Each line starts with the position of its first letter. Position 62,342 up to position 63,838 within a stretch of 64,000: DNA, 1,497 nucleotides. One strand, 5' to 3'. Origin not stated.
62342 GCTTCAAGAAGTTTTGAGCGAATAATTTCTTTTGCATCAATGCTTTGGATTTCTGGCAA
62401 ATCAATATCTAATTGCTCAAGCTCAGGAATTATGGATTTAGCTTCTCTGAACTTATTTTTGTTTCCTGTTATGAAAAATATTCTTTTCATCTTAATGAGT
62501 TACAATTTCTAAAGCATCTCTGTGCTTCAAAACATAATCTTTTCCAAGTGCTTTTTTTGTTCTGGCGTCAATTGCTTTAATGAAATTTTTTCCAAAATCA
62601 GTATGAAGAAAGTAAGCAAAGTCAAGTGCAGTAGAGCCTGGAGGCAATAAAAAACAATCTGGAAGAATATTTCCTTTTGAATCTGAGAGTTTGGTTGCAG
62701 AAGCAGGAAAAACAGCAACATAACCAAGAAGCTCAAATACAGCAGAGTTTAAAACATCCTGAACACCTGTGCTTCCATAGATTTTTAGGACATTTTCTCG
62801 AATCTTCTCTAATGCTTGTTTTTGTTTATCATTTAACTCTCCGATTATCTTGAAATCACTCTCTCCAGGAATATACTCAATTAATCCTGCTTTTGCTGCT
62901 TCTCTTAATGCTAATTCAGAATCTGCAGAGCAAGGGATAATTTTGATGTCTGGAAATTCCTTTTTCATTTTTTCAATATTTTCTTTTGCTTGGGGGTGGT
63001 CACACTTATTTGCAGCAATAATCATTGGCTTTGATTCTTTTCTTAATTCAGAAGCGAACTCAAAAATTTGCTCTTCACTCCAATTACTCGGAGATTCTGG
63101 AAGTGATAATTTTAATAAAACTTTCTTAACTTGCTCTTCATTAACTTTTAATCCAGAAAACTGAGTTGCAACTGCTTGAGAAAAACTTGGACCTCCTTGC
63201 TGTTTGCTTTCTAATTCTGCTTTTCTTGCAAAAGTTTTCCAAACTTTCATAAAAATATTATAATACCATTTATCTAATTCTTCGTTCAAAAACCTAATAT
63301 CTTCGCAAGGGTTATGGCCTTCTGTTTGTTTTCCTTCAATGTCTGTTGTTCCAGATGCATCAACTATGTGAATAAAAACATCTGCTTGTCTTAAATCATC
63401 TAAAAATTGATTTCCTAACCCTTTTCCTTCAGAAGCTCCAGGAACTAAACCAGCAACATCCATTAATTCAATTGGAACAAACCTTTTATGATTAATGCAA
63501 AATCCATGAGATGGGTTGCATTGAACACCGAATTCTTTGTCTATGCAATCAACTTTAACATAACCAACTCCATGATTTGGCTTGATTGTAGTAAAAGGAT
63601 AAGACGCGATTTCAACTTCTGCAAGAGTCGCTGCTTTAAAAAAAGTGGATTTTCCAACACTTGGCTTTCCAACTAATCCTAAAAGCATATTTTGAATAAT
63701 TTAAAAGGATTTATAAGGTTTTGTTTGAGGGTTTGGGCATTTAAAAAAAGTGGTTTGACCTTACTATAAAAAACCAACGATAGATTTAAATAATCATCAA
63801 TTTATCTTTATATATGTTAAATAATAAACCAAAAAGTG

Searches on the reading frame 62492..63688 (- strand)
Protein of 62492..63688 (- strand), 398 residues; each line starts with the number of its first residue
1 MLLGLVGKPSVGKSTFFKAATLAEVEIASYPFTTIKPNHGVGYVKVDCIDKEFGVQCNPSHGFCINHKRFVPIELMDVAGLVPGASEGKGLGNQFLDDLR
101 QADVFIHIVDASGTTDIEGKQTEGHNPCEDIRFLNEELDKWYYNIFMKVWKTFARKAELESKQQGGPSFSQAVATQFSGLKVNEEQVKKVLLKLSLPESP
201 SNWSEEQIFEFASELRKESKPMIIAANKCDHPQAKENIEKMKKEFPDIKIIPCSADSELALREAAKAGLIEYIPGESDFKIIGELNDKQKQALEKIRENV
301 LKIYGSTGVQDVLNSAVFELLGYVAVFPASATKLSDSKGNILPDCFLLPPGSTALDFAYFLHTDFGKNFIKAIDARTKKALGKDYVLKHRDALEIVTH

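Call 10: search_protein_families(library=pfam, proteins=[window:62492-63688:-], max_evalue=0.01)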
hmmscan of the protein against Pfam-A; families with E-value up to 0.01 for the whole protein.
window:62492-63688:- (398 aa): 5 families
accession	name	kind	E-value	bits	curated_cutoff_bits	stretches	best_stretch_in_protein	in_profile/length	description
PF08438.16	YGR210-like_G4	-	7e-40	136.3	24.7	1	225-328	1-105/108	Obg-like GTPase YGR210-like, G4 motif-containing domain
PF01926.29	MMR_HSR1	-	8.7e-18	64.9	21.9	1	4-116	3-91/113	50S ribosome-binding GTPase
PF02824.27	TGS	-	1.1e-09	38.6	22.2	1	343-397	6-60/60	TGS domain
PF02421.24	FeoB_N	-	1.8e-06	28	27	1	4-41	4-41/156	Ferrous iron transport protein B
PF00009.33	GTP_EFTU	-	0.0035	17.4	26.5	0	206-262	108-176/188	Elongation factor Tu GTP binding domain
